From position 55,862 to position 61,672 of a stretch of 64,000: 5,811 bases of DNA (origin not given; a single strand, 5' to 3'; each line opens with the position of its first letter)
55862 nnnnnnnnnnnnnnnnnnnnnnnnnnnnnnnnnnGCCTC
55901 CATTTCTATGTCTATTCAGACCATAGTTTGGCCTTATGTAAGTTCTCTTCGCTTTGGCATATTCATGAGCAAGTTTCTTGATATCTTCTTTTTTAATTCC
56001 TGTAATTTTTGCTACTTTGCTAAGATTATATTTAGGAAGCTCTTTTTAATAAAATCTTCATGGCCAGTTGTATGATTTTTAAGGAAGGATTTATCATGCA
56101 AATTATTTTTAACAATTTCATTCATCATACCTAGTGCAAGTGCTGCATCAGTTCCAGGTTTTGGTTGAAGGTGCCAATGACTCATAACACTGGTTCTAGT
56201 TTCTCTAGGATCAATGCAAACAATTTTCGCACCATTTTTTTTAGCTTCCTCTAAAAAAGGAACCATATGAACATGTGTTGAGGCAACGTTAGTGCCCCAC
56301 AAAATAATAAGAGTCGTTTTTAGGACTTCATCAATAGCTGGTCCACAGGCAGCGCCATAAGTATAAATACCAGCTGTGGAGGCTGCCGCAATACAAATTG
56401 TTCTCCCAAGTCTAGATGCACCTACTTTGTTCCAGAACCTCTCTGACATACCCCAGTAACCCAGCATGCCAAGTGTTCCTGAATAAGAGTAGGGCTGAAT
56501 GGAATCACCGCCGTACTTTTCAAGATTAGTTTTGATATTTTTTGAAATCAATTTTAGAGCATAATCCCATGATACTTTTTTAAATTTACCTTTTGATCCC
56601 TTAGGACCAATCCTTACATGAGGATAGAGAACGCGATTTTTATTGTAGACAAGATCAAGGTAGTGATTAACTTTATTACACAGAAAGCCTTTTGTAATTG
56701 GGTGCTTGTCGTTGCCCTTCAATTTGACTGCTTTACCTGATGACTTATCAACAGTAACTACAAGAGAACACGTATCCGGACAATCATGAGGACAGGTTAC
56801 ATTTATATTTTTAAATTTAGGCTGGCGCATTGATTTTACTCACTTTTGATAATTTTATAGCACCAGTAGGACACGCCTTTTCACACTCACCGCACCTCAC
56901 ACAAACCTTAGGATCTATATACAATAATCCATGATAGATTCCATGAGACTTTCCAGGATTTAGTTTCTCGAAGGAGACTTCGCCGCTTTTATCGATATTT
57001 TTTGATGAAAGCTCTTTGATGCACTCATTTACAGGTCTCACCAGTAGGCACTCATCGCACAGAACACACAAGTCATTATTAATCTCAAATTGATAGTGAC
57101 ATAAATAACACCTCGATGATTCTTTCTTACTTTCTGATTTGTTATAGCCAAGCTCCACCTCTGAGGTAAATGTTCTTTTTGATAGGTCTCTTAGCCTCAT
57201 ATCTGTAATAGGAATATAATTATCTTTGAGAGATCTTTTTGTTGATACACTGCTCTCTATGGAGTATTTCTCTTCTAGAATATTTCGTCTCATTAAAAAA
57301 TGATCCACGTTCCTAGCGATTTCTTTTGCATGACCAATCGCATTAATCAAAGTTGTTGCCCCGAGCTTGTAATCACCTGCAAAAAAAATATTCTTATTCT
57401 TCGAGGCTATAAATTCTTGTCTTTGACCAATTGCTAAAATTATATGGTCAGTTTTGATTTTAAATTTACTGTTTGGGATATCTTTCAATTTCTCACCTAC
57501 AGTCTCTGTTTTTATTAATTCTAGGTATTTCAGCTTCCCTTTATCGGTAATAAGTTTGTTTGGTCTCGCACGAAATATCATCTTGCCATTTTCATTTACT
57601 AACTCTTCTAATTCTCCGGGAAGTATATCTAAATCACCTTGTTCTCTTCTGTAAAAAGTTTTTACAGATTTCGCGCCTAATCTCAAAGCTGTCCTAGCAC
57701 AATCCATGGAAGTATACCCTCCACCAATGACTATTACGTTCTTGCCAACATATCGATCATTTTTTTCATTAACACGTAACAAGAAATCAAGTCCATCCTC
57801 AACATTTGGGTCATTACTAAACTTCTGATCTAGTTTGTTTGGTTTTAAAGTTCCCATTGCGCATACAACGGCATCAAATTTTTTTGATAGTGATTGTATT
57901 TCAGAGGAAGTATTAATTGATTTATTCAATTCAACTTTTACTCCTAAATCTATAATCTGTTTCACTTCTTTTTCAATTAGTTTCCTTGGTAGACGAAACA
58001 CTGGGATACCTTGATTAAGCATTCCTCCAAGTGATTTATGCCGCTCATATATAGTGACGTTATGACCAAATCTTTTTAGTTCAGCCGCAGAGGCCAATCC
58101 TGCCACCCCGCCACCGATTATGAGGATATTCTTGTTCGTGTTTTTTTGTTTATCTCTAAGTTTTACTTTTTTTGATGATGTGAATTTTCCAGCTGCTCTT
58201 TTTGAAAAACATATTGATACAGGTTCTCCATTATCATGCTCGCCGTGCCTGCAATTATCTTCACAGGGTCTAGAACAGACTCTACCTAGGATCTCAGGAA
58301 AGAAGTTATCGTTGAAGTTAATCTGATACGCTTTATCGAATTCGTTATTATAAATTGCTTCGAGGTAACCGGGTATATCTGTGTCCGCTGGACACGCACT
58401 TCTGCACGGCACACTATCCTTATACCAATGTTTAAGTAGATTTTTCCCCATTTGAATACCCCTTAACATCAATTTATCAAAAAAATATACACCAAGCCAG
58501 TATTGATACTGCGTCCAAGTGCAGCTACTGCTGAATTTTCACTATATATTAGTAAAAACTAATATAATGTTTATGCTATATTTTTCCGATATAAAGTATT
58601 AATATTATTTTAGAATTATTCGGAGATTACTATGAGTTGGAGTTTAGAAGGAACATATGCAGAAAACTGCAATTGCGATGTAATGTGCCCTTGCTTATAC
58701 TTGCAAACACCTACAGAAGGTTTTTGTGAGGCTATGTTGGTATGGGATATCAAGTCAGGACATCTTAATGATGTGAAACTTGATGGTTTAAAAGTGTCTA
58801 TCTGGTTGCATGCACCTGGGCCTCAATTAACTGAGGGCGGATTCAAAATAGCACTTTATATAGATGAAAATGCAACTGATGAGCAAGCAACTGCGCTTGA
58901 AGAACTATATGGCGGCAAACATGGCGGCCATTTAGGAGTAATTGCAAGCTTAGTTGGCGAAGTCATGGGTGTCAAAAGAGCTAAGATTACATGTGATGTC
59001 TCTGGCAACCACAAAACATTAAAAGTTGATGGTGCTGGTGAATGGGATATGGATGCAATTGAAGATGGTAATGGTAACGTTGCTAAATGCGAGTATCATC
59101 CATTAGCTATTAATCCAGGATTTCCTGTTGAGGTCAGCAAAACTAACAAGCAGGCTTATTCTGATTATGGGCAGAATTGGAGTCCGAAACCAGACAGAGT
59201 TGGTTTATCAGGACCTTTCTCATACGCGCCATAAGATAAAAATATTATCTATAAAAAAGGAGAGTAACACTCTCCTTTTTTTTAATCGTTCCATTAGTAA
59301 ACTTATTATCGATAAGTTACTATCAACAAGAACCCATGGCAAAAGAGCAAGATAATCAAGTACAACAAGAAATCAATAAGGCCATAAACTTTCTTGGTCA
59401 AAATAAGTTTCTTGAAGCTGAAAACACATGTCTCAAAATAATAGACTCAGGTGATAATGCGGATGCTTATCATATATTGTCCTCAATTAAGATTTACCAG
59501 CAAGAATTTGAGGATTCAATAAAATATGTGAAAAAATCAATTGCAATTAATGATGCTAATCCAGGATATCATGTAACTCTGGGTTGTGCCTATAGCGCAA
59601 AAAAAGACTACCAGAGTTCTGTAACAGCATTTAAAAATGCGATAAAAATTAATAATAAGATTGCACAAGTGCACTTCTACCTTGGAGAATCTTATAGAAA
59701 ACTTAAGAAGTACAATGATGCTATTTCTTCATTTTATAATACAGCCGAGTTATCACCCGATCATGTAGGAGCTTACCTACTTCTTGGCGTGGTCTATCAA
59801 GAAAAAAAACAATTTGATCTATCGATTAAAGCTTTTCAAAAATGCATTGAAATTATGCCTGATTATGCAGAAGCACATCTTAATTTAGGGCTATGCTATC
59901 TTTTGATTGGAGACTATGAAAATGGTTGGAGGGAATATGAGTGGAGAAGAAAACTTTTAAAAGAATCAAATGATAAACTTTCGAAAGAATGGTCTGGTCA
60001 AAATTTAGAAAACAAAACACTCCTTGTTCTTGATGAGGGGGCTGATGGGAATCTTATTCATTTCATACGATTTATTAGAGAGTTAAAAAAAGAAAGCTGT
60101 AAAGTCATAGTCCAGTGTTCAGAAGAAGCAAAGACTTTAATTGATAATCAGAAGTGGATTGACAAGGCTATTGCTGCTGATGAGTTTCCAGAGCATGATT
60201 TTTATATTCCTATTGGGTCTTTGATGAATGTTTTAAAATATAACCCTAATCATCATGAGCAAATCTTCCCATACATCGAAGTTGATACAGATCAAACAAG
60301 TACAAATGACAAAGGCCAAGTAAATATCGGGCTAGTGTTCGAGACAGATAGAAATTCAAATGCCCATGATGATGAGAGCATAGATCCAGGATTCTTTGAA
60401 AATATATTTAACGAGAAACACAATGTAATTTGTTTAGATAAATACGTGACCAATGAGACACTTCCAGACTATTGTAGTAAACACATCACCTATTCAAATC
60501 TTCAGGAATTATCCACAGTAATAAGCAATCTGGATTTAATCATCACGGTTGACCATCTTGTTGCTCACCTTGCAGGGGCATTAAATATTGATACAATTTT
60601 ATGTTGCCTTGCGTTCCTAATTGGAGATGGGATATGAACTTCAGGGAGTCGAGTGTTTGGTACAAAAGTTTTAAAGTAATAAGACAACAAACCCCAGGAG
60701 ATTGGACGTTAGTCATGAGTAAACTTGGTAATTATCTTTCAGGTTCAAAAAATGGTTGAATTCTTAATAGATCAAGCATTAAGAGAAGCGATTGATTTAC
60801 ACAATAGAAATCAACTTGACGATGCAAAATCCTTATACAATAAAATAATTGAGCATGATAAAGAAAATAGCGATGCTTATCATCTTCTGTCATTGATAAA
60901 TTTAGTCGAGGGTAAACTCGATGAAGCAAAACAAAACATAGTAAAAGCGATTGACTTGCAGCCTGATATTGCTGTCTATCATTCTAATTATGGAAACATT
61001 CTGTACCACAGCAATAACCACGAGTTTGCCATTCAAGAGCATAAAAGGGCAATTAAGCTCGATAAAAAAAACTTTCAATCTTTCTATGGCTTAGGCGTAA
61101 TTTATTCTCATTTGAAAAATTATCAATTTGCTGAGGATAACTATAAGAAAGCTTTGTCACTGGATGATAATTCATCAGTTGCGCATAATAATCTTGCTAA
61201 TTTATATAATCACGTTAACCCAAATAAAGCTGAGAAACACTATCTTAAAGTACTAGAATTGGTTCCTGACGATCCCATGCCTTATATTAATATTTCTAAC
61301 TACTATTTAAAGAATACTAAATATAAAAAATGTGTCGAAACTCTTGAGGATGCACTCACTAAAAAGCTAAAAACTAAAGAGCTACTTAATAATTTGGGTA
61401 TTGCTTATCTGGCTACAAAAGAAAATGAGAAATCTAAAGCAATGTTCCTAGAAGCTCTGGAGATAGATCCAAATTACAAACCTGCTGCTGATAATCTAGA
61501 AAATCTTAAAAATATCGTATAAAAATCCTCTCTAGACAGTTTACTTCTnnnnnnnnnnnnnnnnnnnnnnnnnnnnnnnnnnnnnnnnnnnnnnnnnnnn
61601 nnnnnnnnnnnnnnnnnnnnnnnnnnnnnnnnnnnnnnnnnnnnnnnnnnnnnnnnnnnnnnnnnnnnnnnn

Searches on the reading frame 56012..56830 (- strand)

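Call 66: search_protein_families(library=pfam, proteins=[window:56012-56830:-], max_evalue=0.00001)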
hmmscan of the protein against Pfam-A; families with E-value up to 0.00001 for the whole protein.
window:56012-56830:- (272 aa): 2 families
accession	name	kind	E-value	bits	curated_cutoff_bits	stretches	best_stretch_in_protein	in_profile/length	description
PF00384.28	Molybdopterin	-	2e-27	96.6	24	1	66-248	1-183/353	Molybdopterin oxidoreductase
PF04879.21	Molybdop_Fe4S4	-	3.5e-09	36.9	22.7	1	12-63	7-55/55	Molybdopterin oxidoreductase Fe4S4 domain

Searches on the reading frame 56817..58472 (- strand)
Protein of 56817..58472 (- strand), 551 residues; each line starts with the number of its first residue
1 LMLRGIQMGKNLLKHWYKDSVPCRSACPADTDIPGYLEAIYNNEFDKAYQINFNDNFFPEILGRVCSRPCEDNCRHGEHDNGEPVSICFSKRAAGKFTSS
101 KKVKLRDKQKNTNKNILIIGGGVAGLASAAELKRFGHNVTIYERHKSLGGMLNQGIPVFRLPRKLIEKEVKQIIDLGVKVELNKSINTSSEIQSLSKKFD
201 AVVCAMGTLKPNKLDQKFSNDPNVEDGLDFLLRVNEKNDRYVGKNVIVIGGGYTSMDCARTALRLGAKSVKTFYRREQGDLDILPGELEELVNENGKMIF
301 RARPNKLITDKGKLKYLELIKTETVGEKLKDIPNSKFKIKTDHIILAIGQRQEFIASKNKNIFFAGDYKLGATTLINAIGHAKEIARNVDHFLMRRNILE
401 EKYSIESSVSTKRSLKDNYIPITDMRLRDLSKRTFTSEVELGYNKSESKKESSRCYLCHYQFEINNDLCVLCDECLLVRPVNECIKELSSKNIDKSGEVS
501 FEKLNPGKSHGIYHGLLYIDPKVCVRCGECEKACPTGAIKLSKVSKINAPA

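Call 66: search_protein_families(library=pfam, proteins=[window:56817-58472:-], max_evalue=0.00001)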
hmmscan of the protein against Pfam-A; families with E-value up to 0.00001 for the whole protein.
window:56817-58472:- (551 aa): 11 families
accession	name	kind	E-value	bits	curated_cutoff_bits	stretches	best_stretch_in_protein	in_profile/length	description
PF07992.20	Pyr_redox_2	-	2.2e-19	70.4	26.1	1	115-352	2-239/291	Pyridine nucleotide-disulphide oxidoreductase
PF14691.11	Fer4_20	-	1.2e-16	61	25.8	1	21-93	30-103/113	Dihydroprymidine dehydrogenase domain II, 4Fe-4S cluster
PF00070.33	Pyr_redox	-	4.8e-11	43.5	22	0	115-156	1-42/82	Pyridine nucleotide-disulphide oxidoreductase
PF01266.30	DAO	-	6.7e-10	39.4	27.9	1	116-149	2-35/353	FAD dependent oxidoreductase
PF01262.27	AlaDh_PNT_C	-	3e-09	37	23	0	114-205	29-99/214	Alanine dehydrogenase/PNT, C-terminal domain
PF13738.12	Pyr_redox_3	-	3.9e-09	36.6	30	0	117-146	1-31/305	Pyridine nucleotide-disulphide oxidoreductase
PF12831.13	FAD_oxidored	-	1.2e-08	35.1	27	1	116-156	2-42/416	FAD dependent oxidoreductase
PF00037.32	Fer4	-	1.4e-08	34.6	21.1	1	518-540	2-24/24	4Fe-4S binding domain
PF13450.12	NAD_binding_8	-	2e-08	34.8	21.9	1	118-151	1-34/68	NAD(P)-binding Rossmann-like domain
PF01946.23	Thi4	-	2.6e-06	27.3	26.2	0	107-183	11-87/235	Thi4 family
PF00890.30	FAD_binding_2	-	7.1e-06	25.9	20.4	0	116-150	2-36/414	FAD binding domain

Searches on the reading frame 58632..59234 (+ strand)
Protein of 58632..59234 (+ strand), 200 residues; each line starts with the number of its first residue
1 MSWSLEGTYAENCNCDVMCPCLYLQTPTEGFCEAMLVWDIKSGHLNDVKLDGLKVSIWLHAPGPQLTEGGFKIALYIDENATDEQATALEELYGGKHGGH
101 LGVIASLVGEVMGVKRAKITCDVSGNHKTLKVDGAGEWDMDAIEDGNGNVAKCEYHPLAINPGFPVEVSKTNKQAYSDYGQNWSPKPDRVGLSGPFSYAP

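Call 66: search_protein_families(library=pfam, proteins=[window:58632-59234:+], max_evalue=0.00001)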
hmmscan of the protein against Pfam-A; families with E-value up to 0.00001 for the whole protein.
window:58632-59234:+ (200 aa): 1 family
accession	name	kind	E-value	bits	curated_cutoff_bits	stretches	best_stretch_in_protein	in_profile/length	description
PF07040.16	DUF1326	-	1.4e-46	159.3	25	1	11-184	1-172/177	Protein of unknown function (DUF1326)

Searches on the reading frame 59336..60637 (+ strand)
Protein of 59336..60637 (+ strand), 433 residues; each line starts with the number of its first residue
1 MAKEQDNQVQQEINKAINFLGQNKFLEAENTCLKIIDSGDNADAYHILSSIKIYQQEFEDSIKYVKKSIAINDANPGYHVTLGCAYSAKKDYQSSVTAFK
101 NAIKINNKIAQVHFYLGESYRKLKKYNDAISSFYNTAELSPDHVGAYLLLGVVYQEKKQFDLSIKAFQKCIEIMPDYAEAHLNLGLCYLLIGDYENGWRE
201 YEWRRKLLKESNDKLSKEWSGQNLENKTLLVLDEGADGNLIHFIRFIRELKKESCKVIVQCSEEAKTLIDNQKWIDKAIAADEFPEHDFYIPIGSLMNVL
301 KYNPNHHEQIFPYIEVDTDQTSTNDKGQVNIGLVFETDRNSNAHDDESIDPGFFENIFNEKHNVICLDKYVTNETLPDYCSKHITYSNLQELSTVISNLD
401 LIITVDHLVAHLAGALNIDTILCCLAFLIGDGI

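Call 66: search_protein_families(library=pfam, proteins=[window:59336-60637:+], max_evalue=0.00001)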
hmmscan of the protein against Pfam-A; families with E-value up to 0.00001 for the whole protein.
window:59336-60637:+ (433 aa): 13 families
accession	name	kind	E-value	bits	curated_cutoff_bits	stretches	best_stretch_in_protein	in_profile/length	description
PF07719.23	TPR_2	-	4.4e-23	79.9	27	0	146-177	3-34/34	Tetratricopeptide repeat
PF00515.34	TPR_1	-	5.3e-21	73.9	27.8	1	146-177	3-34/34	Tetratricopeptide repeat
PF13181.12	TPR_8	-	1.9e-19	68.5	25.7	0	146-176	3-33/34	Tetratricopeptide repeat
PF13414.12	TPR_11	-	5.5e-17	61.6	26.8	1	156-191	6-41/42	TPR repeat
PF13431.12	TPR_17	-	5.9e-17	60.9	24.4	0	166-195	1-30/34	Tetratricopeptide repeat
PF13424.12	TPR_12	-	9.7e-16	58.2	30.1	2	110-175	3-76/77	Tetratricopeptide repeat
PF13174.12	TPR_6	-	5e-11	42.9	26.3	0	146-173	2-29/33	Tetratricopeptide repeat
PF13432.12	TPR_16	-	7.3e-11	42.8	32.7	0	81-142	2-63/65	Tetratricopeptide repeat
PF14559.12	TPR_19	-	1.6e-10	41.6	25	0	158-195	5-42/68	Tetratricopeptide repeat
PF23914.1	TPR_CcmH_CycH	-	3.1e-07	30.8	42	0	81-176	55-153/158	Cytochrome c-type biogenesis protein H TPR domain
PF13176.12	TPR_7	-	5.2e-07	29.7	27.9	0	146-176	1-31/36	Tetratricopeptide repeat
PF25063.1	ARM_TT21_C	-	1.7e-06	28.5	35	0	43-131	96-185/209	Tetratricopeptide repeat protein 21 C-terminal ARM domain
PF13374.12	TPR_10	-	9.3e-06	25.9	27.5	0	82-107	8-33/42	Tetratricopeptide repeat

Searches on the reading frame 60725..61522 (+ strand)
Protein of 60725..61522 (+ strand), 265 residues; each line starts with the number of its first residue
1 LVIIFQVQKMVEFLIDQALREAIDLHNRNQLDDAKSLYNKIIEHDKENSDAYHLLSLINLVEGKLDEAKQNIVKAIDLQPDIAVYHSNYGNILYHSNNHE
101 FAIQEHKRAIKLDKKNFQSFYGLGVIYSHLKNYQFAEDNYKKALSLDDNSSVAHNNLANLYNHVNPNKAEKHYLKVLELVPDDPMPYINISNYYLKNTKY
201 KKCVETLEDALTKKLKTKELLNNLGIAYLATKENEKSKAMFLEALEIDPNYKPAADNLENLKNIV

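Call 66: search_protein_families(library=pfam, proteins=[window:60725-61522:+], max_evalue=0.00001)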
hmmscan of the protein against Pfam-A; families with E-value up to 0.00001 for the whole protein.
window:60725-61522:+ (265 aa): 13 families
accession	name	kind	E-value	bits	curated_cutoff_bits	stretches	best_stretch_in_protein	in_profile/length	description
PF07719.23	TPR_2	-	7e-29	98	27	0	120-149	4-33/34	Tetratricopeptide repeat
PF13431.12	TPR_17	-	1e-25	88.2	24.4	0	37-70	1-34/34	Tetratricopeptide repeat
PF00515.34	TPR_1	-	2.2e-23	81.5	27.8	1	119-149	3-33/34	Tetratricopeptide repeat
PF13181.12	TPR_8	-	4.5e-21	73.6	25.7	0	219-251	2-34/34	Tetratricopeptide repeat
PF13424.12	TPR_12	-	3e-19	69.4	30.1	0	120-179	6-74/77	Tetratricopeptide repeat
PF13414.12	TPR_11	-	1.4e-16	60.3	26.8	1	90-127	1-38/42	TPR repeat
PF14559.12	TPR_19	-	4.7e-14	52.9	25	0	29-81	5-57/68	Tetratricopeptide repeat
PF13432.12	TPR_16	-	4.4e-12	46.7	32.7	0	20-68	2-50/65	Tetratricopeptide repeat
PF23914.1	TPR_CcmH_CycH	-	6.3e-11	42.8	42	1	43-146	44-150/158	Cytochrome c-type biogenesis protein H TPR domain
PF13428.12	TPR_14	-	5e-10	39.5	23.5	0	25-55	11-41/44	Tetratricopeptide repeat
PF13176.12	TPR_7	-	2e-08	34.1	27.9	0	120-148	2-32/36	Tetratricopeptide repeat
PF25063.1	ARM_TT21_C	-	2.6e-07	31.1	35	0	92-152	104-166/209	Tetratricopeptide repeat protein 21 C-terminal ARM domain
PF12895.13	ANAPC3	-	9.4e-07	29.5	27.2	0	89-142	29-81/82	Anaphase-promoting complex, cyclosome, subunit 3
